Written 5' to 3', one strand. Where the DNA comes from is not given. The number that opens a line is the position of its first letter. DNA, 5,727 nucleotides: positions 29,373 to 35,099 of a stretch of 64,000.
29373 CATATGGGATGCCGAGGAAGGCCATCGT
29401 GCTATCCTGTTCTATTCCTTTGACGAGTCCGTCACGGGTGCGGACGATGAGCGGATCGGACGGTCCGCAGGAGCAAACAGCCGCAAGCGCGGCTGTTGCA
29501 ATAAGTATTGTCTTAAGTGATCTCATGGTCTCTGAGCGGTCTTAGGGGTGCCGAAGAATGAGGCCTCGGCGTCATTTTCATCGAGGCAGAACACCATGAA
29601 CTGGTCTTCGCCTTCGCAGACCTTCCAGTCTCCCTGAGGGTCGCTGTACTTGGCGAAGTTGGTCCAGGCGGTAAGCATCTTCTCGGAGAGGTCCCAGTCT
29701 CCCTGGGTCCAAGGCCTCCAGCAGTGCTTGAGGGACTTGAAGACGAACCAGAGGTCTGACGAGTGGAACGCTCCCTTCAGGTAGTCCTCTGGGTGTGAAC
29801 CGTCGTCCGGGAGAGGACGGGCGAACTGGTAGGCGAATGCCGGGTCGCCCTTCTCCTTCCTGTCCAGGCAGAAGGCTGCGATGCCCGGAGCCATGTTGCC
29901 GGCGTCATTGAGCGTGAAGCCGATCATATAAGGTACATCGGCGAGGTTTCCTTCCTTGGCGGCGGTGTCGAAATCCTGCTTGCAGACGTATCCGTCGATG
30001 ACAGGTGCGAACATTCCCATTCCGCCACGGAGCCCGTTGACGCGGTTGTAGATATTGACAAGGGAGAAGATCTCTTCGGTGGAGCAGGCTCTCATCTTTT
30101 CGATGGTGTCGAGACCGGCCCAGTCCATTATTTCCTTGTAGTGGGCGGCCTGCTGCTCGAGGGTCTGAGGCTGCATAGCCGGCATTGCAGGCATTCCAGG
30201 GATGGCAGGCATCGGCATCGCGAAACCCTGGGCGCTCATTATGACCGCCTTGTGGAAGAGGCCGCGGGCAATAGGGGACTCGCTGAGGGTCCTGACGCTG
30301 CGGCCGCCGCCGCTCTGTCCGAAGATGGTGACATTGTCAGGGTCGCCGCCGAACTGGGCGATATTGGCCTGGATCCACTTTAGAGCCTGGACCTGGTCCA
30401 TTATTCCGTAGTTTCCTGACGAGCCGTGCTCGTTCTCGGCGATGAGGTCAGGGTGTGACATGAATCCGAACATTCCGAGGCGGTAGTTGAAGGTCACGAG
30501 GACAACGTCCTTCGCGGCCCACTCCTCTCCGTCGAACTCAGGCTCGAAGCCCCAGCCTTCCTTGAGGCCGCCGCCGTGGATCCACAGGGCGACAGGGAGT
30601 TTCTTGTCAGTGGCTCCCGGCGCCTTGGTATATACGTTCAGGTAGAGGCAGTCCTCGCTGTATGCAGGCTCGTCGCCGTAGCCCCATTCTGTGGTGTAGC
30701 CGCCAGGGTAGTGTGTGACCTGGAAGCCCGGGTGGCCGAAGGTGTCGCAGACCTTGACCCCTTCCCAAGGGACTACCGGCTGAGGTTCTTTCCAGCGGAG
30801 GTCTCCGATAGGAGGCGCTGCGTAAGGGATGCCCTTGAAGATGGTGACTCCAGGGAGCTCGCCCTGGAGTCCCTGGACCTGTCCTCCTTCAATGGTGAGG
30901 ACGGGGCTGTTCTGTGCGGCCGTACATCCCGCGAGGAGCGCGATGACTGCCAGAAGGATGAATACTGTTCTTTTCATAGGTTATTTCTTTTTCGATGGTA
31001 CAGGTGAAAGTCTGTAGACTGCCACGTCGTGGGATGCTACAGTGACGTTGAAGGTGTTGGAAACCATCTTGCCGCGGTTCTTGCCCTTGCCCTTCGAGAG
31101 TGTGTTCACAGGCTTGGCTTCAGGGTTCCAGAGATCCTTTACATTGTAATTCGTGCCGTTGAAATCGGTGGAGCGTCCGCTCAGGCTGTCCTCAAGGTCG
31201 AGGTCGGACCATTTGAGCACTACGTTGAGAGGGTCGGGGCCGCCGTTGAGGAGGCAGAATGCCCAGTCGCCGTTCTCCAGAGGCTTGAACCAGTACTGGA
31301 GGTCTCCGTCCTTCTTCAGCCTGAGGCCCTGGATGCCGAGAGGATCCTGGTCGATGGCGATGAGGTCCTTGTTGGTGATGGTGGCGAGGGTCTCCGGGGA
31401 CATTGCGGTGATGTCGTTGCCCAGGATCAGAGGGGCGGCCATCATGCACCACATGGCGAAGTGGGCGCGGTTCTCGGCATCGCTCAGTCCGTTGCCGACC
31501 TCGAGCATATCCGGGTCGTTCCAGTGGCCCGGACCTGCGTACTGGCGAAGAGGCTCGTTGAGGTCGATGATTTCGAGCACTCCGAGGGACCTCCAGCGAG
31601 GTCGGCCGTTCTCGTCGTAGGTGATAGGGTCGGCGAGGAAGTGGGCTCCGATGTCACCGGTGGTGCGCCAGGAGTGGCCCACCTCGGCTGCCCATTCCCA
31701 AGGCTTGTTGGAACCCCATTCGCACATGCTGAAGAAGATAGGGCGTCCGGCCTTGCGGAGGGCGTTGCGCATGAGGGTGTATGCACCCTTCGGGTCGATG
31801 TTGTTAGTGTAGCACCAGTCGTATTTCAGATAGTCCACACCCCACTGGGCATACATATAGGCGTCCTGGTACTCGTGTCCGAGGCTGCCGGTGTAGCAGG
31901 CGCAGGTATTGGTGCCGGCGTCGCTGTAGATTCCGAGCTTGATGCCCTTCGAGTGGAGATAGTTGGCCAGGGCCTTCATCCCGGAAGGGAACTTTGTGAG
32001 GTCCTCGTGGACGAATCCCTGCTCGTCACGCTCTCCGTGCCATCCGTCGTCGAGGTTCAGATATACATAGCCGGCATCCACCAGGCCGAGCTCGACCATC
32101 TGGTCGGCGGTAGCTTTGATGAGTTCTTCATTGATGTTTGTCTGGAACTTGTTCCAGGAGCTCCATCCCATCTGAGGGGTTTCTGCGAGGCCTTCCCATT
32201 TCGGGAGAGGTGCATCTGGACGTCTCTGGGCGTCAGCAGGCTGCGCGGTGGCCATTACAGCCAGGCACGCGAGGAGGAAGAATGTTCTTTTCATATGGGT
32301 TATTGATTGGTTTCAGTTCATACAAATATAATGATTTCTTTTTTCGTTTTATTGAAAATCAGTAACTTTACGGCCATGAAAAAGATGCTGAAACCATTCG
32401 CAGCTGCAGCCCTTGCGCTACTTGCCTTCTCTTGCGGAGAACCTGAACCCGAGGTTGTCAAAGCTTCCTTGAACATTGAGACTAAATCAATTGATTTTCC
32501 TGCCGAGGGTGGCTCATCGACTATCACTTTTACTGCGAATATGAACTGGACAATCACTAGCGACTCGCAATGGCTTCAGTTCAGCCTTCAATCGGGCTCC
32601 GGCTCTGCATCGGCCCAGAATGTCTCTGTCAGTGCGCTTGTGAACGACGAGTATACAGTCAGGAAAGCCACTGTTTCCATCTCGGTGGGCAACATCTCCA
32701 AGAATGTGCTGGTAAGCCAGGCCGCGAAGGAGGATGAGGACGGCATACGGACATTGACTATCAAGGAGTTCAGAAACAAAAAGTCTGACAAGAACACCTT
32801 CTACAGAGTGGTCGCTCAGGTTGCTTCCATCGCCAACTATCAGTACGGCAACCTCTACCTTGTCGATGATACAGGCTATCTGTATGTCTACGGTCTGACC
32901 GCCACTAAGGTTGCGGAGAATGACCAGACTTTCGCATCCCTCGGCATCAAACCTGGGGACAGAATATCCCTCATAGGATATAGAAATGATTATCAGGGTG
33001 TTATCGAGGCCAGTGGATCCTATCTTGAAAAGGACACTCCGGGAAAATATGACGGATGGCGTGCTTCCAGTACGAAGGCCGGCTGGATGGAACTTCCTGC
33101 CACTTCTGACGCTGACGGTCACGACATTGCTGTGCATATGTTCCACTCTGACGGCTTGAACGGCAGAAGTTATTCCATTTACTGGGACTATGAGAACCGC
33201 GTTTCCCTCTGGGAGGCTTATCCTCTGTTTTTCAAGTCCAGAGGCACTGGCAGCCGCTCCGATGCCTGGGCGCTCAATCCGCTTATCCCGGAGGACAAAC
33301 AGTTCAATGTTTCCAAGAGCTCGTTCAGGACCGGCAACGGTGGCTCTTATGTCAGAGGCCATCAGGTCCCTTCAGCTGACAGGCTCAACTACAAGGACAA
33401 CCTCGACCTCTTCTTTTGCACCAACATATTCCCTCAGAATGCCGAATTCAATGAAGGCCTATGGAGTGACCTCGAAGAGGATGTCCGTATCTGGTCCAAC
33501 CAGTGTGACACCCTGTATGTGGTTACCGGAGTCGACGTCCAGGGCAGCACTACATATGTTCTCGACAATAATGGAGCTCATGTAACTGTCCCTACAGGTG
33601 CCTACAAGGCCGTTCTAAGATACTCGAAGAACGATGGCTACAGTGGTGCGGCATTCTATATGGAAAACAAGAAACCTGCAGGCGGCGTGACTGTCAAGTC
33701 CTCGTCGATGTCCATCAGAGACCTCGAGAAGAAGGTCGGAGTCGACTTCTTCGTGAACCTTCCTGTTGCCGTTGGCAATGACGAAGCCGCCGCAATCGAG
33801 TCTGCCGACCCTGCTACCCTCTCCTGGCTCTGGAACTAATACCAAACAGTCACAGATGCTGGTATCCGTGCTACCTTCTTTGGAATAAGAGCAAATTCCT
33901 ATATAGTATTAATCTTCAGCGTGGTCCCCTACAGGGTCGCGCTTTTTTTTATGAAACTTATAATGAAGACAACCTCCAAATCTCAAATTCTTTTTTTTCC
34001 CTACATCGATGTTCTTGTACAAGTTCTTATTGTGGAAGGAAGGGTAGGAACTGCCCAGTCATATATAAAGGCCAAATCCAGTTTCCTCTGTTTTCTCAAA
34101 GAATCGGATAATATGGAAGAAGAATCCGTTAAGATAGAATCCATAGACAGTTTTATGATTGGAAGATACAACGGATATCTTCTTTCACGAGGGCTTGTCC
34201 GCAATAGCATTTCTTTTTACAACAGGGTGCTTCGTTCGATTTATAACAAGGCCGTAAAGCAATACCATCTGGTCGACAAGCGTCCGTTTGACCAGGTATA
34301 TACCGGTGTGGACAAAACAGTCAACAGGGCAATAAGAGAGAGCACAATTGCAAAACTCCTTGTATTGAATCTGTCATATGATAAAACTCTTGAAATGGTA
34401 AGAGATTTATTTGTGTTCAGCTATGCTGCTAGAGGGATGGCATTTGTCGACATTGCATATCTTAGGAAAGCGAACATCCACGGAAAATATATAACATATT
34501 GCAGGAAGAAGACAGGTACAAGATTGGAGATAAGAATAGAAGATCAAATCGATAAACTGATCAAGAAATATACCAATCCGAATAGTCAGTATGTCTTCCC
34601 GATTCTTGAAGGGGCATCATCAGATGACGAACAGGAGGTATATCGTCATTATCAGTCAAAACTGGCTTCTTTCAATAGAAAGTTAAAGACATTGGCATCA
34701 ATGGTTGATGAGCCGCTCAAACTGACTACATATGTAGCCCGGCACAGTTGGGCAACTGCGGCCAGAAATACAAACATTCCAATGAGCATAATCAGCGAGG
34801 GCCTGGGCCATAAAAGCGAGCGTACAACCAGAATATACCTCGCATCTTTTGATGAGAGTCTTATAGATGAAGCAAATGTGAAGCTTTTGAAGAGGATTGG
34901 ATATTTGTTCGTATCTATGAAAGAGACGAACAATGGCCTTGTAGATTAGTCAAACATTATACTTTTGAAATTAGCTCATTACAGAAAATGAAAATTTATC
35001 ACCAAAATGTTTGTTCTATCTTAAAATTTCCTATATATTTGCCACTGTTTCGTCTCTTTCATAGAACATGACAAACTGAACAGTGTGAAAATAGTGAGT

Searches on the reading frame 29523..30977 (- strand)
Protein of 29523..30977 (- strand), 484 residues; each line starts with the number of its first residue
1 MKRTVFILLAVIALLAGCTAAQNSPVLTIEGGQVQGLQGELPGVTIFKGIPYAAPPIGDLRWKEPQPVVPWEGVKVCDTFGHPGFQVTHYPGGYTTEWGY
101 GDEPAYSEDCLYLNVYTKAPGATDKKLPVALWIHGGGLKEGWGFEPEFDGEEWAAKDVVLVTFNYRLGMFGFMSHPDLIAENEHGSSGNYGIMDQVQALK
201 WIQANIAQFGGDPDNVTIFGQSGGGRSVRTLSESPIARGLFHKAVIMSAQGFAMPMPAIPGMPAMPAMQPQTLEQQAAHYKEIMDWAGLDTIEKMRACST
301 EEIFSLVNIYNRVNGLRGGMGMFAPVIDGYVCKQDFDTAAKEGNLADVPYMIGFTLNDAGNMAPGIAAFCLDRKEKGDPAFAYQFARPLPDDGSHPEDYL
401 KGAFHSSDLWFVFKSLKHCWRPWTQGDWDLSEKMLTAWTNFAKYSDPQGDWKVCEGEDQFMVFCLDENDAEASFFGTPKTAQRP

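Call 81: search_protein_families(library=pfam, proteins=[window:29523-30977:-], max_evalue=0.001)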
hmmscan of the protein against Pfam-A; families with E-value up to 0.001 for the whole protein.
window:29523-30977:- (484 aa): 3 families
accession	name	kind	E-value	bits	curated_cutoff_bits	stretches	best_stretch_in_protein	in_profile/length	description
PF00135.34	COesterase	-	6.9e-95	319.4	27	2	24-364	2-322/515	Carboxylesterase family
PF20434.5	BD-FAE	-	1.5e-07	31.6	26.8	1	120-226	6-101/215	BD-FAE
PF07859.19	Abhydrolase_3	-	0.00032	20.9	25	1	192-239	49-96/210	alpha/beta hydrolase fold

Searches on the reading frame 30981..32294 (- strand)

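Call 81: search_protein_families(library=pfam, proteins=[window:30981-32294:-], max_evalue=0.001)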
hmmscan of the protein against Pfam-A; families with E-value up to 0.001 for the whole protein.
window:30981-32294:- (437 aa): 3 families
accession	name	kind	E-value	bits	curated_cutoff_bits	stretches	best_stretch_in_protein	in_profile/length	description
PF16499.11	Melibiase_2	-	1.9e-67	228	23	1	39-317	1-284/284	Alpha galactosidase A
PF17801.7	Melibiase_C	-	1.3e-15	57.6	22.9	1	329-429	1-71/71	Alpha galactosidase C-terminal beta sandwich domain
PF02065.24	Melibiase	-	6.2e-05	22.6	27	1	46-123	47-123/347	Melibiase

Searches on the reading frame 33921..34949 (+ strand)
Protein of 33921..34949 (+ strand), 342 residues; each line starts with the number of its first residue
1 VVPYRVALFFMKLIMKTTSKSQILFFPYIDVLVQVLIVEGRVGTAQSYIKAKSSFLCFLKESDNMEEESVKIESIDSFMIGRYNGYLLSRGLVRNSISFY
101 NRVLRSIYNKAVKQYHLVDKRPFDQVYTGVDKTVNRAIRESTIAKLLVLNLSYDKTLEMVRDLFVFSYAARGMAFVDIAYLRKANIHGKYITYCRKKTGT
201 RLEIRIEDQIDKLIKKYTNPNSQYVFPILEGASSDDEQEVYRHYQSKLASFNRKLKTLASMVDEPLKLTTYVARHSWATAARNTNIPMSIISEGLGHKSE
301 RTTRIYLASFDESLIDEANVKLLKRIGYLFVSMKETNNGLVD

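Call 4: search_protein_families(library=pfam, proteins=[window:33921-34949:+], max_evalue=0.1)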
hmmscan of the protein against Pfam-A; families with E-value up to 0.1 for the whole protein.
window:33921-34949:+ (342 aa): 2 families
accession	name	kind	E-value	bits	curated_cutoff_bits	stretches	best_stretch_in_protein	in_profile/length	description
PF13102.12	Phage_int_SAM_5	-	1.7e-11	44.8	22.3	1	25-122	2-92/98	Phage integrase SAM-like domain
PF00589.27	Phage_integrase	-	4.5e-11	43.3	27.1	1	169-311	32-170/172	Phage integrase family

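Call 6: search_protein_families(library=ncbifam, proteins=[window:33921-34949:+], max_evalue=0.1)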
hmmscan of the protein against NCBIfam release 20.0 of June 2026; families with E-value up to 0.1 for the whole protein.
window:33921-34949:+ (342 aa): 7 families
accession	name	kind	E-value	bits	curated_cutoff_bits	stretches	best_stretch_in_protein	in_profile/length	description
TIGR02224.1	recomb_XerC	equivalog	2.3e-11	43.6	335.15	1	44-307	17-275/295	tyrosine recombinase XerC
NF040815.2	recomb_XerA_Arch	equivalog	1.8e-09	37.6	220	1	44-310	16-255/263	site-specific tyrosine recombinase/integron integrase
TIGR02225.1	recomb_XerD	equivalog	3.7e-08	33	329.6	1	44-311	17-276/290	site-specific tyrosine recombinase XerD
NF001399.0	PRK00283.1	subfamily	2.9e-07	30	279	1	45-314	27-288/300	tyrosine recombinase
TIGR02249.1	integrase_gron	subfamily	1e-06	28.4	265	1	215-307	203-298/315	integron integrase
NF003462.0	PRK05084.1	equivalog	0.00076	18.3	267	1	267-310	302-345/360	tyrosine recombinase XerS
NF041502.1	integrase_1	equivalog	0.0025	16.6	350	1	239-318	290-371/484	site-specific integrase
